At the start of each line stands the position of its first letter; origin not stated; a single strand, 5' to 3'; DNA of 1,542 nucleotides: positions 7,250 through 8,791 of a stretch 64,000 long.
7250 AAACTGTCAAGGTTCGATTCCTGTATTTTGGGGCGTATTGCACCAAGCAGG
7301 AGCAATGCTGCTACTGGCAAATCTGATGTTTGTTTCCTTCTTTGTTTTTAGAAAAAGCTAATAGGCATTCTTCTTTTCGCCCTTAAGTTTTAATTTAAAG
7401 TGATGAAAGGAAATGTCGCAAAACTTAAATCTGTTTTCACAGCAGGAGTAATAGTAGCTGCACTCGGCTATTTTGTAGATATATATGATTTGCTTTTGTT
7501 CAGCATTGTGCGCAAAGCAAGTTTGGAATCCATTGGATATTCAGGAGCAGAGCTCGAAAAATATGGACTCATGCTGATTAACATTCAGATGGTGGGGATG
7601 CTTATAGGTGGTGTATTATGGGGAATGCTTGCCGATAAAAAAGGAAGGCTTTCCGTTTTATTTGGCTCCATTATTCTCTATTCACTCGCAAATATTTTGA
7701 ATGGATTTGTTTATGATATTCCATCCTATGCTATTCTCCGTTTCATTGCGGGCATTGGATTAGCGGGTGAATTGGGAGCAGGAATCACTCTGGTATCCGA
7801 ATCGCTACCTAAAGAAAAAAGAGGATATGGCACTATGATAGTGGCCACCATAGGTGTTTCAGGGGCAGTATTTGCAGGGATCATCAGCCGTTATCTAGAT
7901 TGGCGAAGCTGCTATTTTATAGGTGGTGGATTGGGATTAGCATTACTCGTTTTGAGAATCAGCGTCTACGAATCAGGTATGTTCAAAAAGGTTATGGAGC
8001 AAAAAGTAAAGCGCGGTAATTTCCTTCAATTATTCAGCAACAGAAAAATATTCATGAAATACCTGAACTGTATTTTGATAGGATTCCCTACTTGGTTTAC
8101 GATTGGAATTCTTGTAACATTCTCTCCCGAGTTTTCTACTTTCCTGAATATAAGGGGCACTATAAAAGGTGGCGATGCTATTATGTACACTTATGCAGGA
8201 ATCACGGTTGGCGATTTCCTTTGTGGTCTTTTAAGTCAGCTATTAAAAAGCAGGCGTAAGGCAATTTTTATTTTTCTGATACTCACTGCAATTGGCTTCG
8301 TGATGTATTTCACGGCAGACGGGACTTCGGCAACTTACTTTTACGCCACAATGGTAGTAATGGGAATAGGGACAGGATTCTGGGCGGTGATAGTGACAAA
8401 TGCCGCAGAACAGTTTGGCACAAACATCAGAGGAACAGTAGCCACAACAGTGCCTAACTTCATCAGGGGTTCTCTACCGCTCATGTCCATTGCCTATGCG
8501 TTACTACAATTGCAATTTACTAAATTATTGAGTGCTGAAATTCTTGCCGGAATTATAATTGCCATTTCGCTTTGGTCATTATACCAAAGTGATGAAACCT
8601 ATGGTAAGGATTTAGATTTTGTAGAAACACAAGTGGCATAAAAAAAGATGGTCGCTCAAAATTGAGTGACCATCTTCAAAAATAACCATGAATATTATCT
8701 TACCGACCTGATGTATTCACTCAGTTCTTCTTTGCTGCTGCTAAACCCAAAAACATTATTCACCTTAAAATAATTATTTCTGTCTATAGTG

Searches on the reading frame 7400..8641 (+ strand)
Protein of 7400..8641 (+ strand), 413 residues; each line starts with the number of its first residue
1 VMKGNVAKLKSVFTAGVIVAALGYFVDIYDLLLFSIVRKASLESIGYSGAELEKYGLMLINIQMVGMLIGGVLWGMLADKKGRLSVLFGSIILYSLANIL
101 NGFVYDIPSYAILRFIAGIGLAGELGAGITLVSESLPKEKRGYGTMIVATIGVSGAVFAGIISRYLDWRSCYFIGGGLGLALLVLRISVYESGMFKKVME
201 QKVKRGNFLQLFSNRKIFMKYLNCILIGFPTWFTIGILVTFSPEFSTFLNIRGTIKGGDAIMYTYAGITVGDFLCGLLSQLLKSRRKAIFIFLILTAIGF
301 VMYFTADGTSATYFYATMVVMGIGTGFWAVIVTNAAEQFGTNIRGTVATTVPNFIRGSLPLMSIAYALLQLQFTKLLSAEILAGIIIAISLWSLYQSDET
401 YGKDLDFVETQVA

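Call 46: search_protein_families(library=pfam, proteins=[window:7400-8641:+], max_evalue=0.001)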
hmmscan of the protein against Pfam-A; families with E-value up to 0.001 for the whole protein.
window:7400-8641:+ (413 aa): 2 families
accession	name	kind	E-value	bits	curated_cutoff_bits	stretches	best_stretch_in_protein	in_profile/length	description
PF07690.21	MFS_1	-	1.7e-30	106.6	33.4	1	21-348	2-332/347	Major Facilitator Superfamily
PF00083.30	Sugar_tr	-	1.2e-12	48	22.3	1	18-195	3-197/452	Sugar (and other) transporter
